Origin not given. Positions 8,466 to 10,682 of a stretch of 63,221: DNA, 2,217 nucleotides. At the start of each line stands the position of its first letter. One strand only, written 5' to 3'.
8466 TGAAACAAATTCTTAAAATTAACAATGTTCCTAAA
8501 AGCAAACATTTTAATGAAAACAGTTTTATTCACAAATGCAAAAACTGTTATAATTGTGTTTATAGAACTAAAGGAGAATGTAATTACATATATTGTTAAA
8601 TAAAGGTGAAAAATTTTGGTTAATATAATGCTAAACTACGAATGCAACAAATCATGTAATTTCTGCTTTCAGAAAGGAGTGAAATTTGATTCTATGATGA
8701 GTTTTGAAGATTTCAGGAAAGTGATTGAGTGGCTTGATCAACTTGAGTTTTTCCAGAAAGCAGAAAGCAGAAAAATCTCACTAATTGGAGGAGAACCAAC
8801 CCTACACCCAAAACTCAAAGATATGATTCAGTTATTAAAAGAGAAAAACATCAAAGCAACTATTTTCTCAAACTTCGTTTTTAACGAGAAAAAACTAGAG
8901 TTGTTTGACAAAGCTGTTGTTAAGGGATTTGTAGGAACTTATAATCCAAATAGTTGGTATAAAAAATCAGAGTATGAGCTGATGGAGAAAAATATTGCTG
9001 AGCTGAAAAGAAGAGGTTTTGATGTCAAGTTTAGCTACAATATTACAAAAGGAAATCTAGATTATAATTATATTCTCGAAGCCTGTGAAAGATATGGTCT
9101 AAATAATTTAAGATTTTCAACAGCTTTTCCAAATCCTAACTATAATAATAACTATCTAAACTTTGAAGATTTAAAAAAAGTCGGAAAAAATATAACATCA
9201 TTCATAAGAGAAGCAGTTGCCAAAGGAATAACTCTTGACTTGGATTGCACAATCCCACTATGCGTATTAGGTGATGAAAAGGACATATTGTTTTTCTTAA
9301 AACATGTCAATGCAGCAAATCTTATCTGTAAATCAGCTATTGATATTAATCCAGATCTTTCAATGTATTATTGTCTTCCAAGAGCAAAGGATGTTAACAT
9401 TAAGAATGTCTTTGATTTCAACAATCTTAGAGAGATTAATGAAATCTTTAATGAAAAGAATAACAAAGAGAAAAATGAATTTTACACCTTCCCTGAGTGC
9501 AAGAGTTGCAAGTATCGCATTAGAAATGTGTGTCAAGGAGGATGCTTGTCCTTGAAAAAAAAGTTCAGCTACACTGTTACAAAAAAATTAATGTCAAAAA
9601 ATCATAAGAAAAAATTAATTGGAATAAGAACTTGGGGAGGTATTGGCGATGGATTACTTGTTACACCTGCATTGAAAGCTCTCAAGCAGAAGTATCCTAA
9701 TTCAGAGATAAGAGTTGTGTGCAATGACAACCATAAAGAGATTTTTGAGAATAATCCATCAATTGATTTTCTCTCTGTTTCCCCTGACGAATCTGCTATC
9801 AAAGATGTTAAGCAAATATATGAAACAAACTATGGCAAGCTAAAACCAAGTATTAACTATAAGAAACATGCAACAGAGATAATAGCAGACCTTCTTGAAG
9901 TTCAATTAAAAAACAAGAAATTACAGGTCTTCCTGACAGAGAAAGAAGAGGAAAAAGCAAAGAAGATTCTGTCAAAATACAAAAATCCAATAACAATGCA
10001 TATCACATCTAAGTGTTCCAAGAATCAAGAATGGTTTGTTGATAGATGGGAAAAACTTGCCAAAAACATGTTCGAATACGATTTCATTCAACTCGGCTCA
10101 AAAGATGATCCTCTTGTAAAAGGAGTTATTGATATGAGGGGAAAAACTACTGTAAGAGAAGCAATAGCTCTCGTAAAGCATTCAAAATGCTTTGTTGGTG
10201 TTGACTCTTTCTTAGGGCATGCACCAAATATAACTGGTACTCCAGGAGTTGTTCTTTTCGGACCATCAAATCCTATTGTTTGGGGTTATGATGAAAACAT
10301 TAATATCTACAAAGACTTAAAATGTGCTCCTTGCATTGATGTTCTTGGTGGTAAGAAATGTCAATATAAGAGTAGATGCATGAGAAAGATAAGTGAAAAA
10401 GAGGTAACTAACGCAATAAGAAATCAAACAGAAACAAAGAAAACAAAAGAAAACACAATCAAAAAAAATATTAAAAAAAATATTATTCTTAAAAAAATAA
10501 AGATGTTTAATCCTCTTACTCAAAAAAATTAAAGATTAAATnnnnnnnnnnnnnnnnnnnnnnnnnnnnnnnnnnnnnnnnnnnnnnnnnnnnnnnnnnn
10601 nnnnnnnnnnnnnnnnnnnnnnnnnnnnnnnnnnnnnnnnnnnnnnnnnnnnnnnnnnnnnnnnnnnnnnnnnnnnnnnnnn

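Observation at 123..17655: Radical-SAM super-cluster: nine rSAM genes, two HxsD-like genes and three glycosyltransferases in 17.6 kb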

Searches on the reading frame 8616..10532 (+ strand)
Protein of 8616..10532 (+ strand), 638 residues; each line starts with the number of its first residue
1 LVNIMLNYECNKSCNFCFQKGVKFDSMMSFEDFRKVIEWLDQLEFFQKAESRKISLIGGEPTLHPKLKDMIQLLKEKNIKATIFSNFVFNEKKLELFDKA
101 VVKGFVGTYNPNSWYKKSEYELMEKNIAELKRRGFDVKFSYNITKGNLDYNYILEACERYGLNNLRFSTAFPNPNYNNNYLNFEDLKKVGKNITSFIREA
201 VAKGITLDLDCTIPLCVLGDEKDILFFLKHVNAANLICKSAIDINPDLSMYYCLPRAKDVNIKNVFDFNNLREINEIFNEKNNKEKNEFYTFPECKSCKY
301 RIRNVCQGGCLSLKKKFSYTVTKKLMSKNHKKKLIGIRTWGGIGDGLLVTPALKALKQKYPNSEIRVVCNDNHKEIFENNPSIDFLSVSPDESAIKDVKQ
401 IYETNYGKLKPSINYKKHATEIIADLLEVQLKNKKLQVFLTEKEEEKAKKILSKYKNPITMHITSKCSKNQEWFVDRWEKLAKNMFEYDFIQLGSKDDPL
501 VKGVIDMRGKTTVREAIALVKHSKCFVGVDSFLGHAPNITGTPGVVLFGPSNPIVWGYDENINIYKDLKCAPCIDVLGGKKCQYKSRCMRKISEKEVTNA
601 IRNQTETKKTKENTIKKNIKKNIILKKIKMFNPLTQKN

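Call 4: search_protein_families(library=pfam, proteins=[window:8616-10532:+], max_evalue=0.01)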
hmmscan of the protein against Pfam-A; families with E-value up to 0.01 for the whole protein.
window:8616-10532:+ (638 aa): 3 families
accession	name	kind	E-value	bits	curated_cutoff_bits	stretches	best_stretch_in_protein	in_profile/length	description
PF04055.27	Radical_SAM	-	3.1e-11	44.2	29.5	1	9-144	6-149/166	Radical SAM superfamily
PF01075.23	Glyco_transf_9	-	2e-10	40.9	22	1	421-574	70-237/247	Glycosyltransferase family 9 (heptosyltransferase)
PF13353.11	Fer4_12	-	0.0012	19.6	22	1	9-83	14-86/137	4Fe-4S single cluster domain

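Call 6: search_protein_families(library=ncbifam, proteins=[window:8616-10532:+], max_evalue=0.01)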
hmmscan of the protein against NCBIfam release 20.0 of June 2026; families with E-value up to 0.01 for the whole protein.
window:8616-10532:+ (638 aa): 37 families (the best 25 are shown)
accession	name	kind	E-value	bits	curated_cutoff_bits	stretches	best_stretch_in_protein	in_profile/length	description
TIGR02201.1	heptsyl_trn_III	equivalog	5.7e-15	55.2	170.2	2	504-556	242-294/344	putative lipopolysaccharide heptosyltransferase III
NF007742.0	PRK10422.1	equivalog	3.2e-14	52.5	467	2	502-557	242-297/352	lipopolysaccharide core heptosyltransferase RfaQ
NF038283.1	viperin_w_prok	equivalog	6.1e-13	48.6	180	1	2-87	4-92/281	viperin family antiviral radical SAM protein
TIGR02195.1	heptsyl_trn_II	equivalog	5.3e-10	38.9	134.6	1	427-602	145-335/339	lipopolysaccharide heptosyltransferase II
NF047865.1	rSAM_PapB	equivalog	3.7e-09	36.2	340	1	3-315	6-321/330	PapB family radical SAM/SPASM ranthipeptide maturase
TIGR02193.1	heptsyl_trn_I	equivalog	5.7e-09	35.6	185.3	1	413-565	133-298/320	lipopolysaccharide heptosyltransferase I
TIGR02668.1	moaA_archaeal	equivalog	9.9e-09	34.6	325.25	1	3-84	13-91/303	GTP 3',8-cyclase MoaA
TIGR04317.1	W_rSAM_matur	equivalog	1.2e-08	34.5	380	1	5-301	9-316/349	tungsten cofactor oxidoreductase radical SAM maturase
TIGR04167.1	rSAM_SeCys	equivalog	4.1e-08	32.8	300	1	3-91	11-94/303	arsenosugar biosynthesis radical SAM (seleno)protein ArsS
NF045702.1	rSAM_GDGT_ether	equivalog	6.1e-08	31.7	450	1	2-81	88-166/486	tetraether lipid synthase Tes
NF001199.0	PRK00164.2-1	equivalog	6.8e-08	32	231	1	3-81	15-89/308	GTP 3',8-cyclase MoaA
NF041298.1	rSAM_mat_DynA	equivalog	1.1e-07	31.2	450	1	238-321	253-332/356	dynobactin maturation radical SAM/SPASM protein DynA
TIGR03962.1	mycofact_rSAM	equivalog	3e-07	29.9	265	1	6-314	18-317/339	mycofactocin radical SAM maturase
TIGR02666.1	moaA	equivalog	4.9e-07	29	284.05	1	7-79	17-88/336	GTP 3',8-cyclase MoaA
TIGR04280.1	geopep_mat_rSAM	hypoth_equivalog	5.2e-07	29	400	1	3-78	87-162/428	geopeptide radical SAM maturase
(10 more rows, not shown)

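Call 15: find_encoding_contigs(protein=window:8616-10532:+, flank=10000, max_places=6)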
Protein window:8616-10532:+ (638 aa): 2 contigs read that carry it; 1 place shown.
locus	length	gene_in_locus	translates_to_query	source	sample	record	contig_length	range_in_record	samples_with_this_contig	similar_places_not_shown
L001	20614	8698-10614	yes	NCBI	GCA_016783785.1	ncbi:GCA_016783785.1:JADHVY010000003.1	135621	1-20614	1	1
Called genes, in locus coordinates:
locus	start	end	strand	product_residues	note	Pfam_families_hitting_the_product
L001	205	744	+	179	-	PF27806:HxsD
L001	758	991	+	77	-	-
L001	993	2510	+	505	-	PF04055:Radical_SAM, PF13353:Fer4_12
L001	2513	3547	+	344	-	PF04055:Radical_SAM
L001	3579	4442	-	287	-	PF04055:Radical_SAM, PF13186:SPASM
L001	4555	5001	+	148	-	-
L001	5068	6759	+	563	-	PF04055:Radical_SAM, PF13353:Fer4_12, PF13186:SPASM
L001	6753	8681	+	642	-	PF02310:B12-binding, PF04055:Radical_SAM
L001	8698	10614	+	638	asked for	PF04055:Radical_SAM, PF01075:Glyco_transf_9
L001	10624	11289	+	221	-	PF00535:Glycos_transf_2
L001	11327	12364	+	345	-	PF04055:Radical_SAM, PF13186:SPASM (weak)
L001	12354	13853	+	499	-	PF02310:B12-binding (weak)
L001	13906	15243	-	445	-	PF02310:B12-binding (weak), PF04055:Radical_SAM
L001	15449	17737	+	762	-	PF13231:PMT_2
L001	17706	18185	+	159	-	-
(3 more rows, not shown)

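Call 21: find_homologous_proteins(query=window:8616-10532:+, max_evalue=0.00001)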
Query window:8616-10532:+ (638 aa): 32 proteins with E <= 0.00001 among 8000 candidates.
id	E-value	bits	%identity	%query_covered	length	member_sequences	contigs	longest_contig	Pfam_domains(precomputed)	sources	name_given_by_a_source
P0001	0.0e+0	1446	100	99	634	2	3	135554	PF04055.28,PF01075.24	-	-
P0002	0.0e+0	1212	86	96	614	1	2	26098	PF04055.28,PF01075.24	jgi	-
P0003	0.0e+0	1100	75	98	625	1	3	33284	PF04055.28,PF01075.24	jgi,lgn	-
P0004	1.9e-274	930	65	94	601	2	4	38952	PF04055.28,PF01075.24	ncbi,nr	ncbi:MAG: 4Fe-4S cluster-binding domain-containing protein [Nanoarchaeota archaeon]|nr:4Fe-4S cluste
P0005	3.5e-271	919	65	95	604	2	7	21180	PF04055.28,PF01075.24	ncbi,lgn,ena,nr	ncbi:radical SAM protein [archaeon]|nr:radical SAM protein [archaeon]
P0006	3.7e-257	873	62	94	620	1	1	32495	PF04055.28,PF01075.24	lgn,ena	-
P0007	1.7e-254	864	62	91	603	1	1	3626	PF01075.24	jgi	-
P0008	2.1e-244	831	57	95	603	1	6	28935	PF04055.28,PF01075.24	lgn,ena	-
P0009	1.9e-226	772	54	95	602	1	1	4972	PF04055.28,PF01075.24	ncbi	-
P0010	4.4e-221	754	56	98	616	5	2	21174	PF04055.28,PF01075.24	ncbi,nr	ncbi:MAG: glycosyltransferase family 9 protein [Nanoarchaeota archaeon]|nr:radical SAM protein [Nano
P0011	5.9e-214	730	54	95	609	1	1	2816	PF04055.28,PF01075.24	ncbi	-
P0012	1.4e-163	564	43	94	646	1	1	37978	PF04055.28,PF13353.12,PF01075.24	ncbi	-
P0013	1.1e-153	531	43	94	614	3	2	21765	PF04055.28,PF01075.24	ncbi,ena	-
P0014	1.8e-34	138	31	49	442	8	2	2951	PF04055.28,PF13353.12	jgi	jgi:MoaA/NifB/PqqE/SkfB family radical SAM enzyme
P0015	1.6e-27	115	29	49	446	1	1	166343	PF04055.28,PF13353.12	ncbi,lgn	-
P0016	9.9e-26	109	28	49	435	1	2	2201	PF04055.28,PF13353.12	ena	-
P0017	3.9e-24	103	29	49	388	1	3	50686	PF04055.28,PF13353.12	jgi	-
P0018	2.0e-22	98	28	48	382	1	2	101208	PF04055.28,PF13353.12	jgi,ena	jgi:radical SAM protein with 4Fe4S-binding SPASM domain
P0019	8.1e-19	86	26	49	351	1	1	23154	PF04055.28,PF13353.12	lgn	-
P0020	2.4e-17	81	35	22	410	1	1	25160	PF01075.24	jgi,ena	-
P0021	1.6e-16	78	22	53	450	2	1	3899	PF04055.28,PF13353.12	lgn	-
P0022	1.1e-10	59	22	49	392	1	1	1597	PF04055.28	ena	-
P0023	1.1e-9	56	25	23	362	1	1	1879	PF01075.24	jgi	-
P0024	2.0e-9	55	31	25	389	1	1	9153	PF01075.24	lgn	-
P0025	5.1e-9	53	23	34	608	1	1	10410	PF01075.24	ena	-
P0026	9.6e-9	52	32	20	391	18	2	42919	PF01075.24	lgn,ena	-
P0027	1.9e-8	52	25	48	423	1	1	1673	PF04055.28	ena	-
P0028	4.7e-8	50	27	34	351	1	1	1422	PF04055.28,PF13353.12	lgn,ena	-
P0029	2.3e-7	48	26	39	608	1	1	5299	PF01075.24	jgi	jgi:ADP-heptose:LPS heptosyltransferase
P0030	5.8e-7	47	46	10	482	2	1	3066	PF01075.24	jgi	jgi:ADP-heptose:LPS heptosyltransferase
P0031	6.9e-7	46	21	41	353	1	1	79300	PF01075.24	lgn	-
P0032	1.1e-6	46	23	48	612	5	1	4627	PF01075.24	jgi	-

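Call 22: find_encoding_contigs(protein=P0012, flank=10000, max_places=2)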
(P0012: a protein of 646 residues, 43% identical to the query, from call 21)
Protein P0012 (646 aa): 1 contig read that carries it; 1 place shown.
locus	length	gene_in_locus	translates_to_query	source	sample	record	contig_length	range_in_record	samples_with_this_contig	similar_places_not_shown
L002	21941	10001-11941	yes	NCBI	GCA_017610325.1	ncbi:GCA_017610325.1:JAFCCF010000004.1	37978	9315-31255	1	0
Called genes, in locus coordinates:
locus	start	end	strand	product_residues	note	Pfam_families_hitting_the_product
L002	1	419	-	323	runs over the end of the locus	PF04055:Radical_SAM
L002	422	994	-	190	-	PF08241:Methyltransf_11 (weak), PF13649:Methyltransf_25 (faint)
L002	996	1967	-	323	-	PF04055:Radical_SAM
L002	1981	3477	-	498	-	PF04055:Radical_SAM, PF13353:Fer4_12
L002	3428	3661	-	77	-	-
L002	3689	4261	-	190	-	PF27806:HxsD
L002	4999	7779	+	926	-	-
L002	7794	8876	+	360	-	PF01478:Peptidase_A24, PF06819:Arc_PepC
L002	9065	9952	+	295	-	PF04055:Radical_SAM, PF13186:SPASM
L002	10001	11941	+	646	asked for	PF04055:Radical_SAM, PF13353:Fer4_12 (faint), PF01075:Glyco_transf_9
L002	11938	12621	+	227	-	PF00535:Glycos_transf_2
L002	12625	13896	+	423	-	PF01522:Polysacc_deac_1 (weak)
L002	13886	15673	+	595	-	PF09586:YfhO (faint)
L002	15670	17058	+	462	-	PF02310:B12-binding, PF04055:Radical_SAM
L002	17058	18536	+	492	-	PF09852:DUF2079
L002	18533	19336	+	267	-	PF09852:DUF2079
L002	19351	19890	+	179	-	PF09852:DUF2079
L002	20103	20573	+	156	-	PF01467:CTP_transf_like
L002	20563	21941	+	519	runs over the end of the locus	PF13231:PMT_2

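Call 23: find_encoding_contigs(protein=P0013, flank=10000, max_places=2)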
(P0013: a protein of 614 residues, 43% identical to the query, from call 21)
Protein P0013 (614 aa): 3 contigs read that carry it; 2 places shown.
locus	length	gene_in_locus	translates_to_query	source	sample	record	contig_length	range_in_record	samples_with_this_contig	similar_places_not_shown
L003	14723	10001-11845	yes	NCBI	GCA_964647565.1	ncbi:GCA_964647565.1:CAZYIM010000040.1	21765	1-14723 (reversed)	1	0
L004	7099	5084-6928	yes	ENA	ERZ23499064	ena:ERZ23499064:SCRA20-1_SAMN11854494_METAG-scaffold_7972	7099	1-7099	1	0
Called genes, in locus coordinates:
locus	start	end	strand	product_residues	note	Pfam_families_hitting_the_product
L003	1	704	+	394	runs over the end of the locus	PF07728:AAA_5 (faint), PF00493:MCM, PF00158:Sigma54_activat (faint), PF07726:AAA_3 (faint), PF01078:Mg_chelatase (weak), PF17855:MCM_lid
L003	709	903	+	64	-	-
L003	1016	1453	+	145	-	PF27806:HxsD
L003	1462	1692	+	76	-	-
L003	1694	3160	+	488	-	PF04055:Radical_SAM, PF13353:Fer4_12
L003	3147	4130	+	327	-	PF04055:Radical_SAM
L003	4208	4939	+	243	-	-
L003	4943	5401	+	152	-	-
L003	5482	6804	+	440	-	PF02310:B12-binding (weak), PF04055:Radical_SAM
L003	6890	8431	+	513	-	PF04055:Radical_SAM, PF13186:SPASM (weak)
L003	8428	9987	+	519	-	PF04015:DUF362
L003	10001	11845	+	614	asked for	PF04055:Radical_SAM, PF01075:Glyco_transf_9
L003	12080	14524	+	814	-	PF13231:PMT_2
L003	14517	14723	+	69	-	?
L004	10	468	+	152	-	-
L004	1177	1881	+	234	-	PF04055:Radical_SAM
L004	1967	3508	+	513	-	PF04055:Radical_SAM, PF13186:SPASM (weak)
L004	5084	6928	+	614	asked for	PF04055:Radical_SAM, PF01075:Glyco_transf_9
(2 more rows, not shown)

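Call 24: find_encoding_contigs(protein=P0010, flank=10000, max_places=2)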
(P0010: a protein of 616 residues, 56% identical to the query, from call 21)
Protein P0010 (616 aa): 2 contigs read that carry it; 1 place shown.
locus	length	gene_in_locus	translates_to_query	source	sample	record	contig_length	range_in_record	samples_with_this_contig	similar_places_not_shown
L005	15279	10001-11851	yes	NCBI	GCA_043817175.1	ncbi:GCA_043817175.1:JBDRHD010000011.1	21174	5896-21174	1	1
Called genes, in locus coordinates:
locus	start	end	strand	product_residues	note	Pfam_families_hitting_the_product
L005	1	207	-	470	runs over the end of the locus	PF02310:B12-binding, PF04055:Radical_SAM (weak)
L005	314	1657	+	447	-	PF04055:Radical_SAM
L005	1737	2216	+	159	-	PF27806:HxsD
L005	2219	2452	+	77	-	-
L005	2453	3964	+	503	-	PF04055:Radical_SAM, PF13353:Fer4_12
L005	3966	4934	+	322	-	PF04055:Radical_SAM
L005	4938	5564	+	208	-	-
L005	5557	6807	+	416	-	PF02310:B12-binding, PF04055:Radical_SAM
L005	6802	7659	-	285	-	PF04055:Radical_SAM, PF13186:SPASM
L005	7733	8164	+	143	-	-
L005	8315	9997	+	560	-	PF04055:Radical_SAM, PF13353:Fer4_12 (weak), PF13186:SPASM (weak)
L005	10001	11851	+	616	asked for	PF04055:Radical_SAM, PF01075:Glyco_transf_9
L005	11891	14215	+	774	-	PF13231:PMT_2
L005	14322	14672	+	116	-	-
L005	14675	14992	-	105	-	-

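Call 25: find_encoding_contigs(protein=P0004, flank=10000, max_places=2)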
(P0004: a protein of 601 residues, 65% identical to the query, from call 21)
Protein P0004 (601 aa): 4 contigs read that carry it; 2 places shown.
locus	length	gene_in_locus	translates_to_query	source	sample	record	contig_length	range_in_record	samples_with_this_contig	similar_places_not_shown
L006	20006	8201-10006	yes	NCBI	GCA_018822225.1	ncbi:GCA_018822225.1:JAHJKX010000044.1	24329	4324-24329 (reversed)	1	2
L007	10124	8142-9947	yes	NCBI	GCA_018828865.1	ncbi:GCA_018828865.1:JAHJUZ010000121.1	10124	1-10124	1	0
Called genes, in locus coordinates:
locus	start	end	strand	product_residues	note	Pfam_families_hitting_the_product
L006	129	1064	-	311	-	-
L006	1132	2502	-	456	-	PF02310:B12-binding, PF04055:Radical_SAM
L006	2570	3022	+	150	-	-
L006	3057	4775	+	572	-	PF04055:Radical_SAM, PF13353:Fer4_12 (weak), PF13186:SPASM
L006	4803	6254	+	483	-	PF02310:B12-binding, PF04055:Radical_SAM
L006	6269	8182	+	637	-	PF02310:B12-binding (weak), PF04055:Radical_SAM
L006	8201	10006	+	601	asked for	PF04055:Radical_SAM, PF01075:Glyco_transf_9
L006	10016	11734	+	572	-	PF02310:B12-binding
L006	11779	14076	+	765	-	PF13231:PMT_2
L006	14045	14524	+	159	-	-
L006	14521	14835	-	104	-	-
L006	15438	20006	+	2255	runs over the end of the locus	PF13385:Laminin_G_3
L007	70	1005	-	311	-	-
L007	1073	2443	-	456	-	PF02310:B12-binding, PF04055:Radical_SAM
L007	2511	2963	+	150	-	-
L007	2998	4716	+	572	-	PF04055:Radical_SAM, PF13353:Fer4_12 (weak), PF13186:SPASM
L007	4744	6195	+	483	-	PF02310:B12-binding, PF04055:Radical_SAM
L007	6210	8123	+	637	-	PF02310:B12-binding (weak), PF04055:Radical_SAM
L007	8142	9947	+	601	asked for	PF04055:Radical_SAM, PF01075:Glyco_transf_9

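Call 26: find_encoding_contigs(protein=P0006, flank=10000, max_places=2)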
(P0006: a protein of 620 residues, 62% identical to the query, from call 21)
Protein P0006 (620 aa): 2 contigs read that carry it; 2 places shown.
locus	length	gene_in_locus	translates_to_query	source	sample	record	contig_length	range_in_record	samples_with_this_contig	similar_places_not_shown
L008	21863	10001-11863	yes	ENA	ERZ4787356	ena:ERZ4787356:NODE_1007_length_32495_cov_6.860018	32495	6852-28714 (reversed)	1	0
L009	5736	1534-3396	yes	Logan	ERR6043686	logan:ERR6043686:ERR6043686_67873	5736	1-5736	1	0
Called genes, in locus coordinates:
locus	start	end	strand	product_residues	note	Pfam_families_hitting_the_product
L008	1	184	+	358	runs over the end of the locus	PF04055:Radical_SAM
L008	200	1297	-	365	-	PF00535:Glycos_transf_2, PF10111:Glyco_tranf_2_2, PF13424:TPR_12 (faint), PF13431:TPR_17 (faint), PF23914:TPR_CcmH_CycH (faint), PF00515:TPR_1 (weak), PF07719:TPR_2 (weak), PF13174:TPR_6 (faint), +3 more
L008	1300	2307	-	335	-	PF00657:Lipase_GDSL (faint)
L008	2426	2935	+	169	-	PF27806:HxsD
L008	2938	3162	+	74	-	-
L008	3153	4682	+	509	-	PF04055:Radical_SAM, PF13353:Fer4_12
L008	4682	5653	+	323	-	PF04055:Radical_SAM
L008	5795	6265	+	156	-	-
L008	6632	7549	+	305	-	PF01583:APS_kinase, PF13671:AAA_33 (weak)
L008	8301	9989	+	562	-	PF04055:Radical_SAM, PF13353:Fer4_12, PF13186:SPASM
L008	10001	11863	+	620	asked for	PF04055:Radical_SAM, PF01075:Glyco_transf_9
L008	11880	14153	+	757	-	PF13231:PMT_2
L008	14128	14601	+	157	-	-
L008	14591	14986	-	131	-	-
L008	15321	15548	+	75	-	-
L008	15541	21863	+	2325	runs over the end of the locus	PF13385:Laminin_G_3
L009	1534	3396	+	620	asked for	PF04055:Radical_SAM, PF01075:Glyco_transf_9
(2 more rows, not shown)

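Call 27: find_encoding_contigs(protein=P0008, flank=10000, max_places=2)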
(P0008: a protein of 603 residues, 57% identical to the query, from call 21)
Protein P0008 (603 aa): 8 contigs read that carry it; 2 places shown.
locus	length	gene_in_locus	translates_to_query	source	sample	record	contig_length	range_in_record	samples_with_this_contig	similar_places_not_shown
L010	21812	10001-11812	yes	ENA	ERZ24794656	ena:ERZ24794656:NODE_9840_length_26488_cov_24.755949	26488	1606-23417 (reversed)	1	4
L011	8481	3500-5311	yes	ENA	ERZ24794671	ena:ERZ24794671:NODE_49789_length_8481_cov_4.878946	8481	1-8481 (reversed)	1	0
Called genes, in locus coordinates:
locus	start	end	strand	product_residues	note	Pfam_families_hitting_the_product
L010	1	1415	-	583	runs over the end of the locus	PF00535:Glycos_transf_2, PF00515:TPR_1 (faint), PF07719:TPR_2 (faint), PF13181:TPR_8 (faint), PF01522:Polysacc_deac_1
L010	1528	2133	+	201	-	PF27806:HxsD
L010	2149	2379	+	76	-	-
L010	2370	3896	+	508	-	PF04055:Radical_SAM, PF13353:Fer4_12 (weak)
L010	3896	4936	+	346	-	PF04055:Radical_SAM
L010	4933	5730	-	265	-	PF05050:Methyltransf_21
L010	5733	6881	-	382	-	PF08241:Methyltransf_11, PF08242:Methyltransf_12, PF13649:Methyltransf_25, PF13847:Methyltransf_31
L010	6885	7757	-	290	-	PF04055:Radical_SAM, PF13186:SPASM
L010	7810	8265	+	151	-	-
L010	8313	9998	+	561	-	PF04055:Radical_SAM, PF13353:Fer4_12, PF13186:SPASM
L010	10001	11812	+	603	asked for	PF04055:Radical_SAM, PF01075:Glyco_transf_9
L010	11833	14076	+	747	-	PF14897:EpsG (faint), PF13231:PMT_2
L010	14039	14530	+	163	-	-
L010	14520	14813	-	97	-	-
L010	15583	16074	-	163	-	-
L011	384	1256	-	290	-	PF04055:Radical_SAM, PF13186:SPASM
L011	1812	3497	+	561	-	PF04055:Radical_SAM, PF13353:Fer4_12, PF13186:SPASM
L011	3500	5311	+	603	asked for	PF04055:Radical_SAM, PF01075:Glyco_transf_9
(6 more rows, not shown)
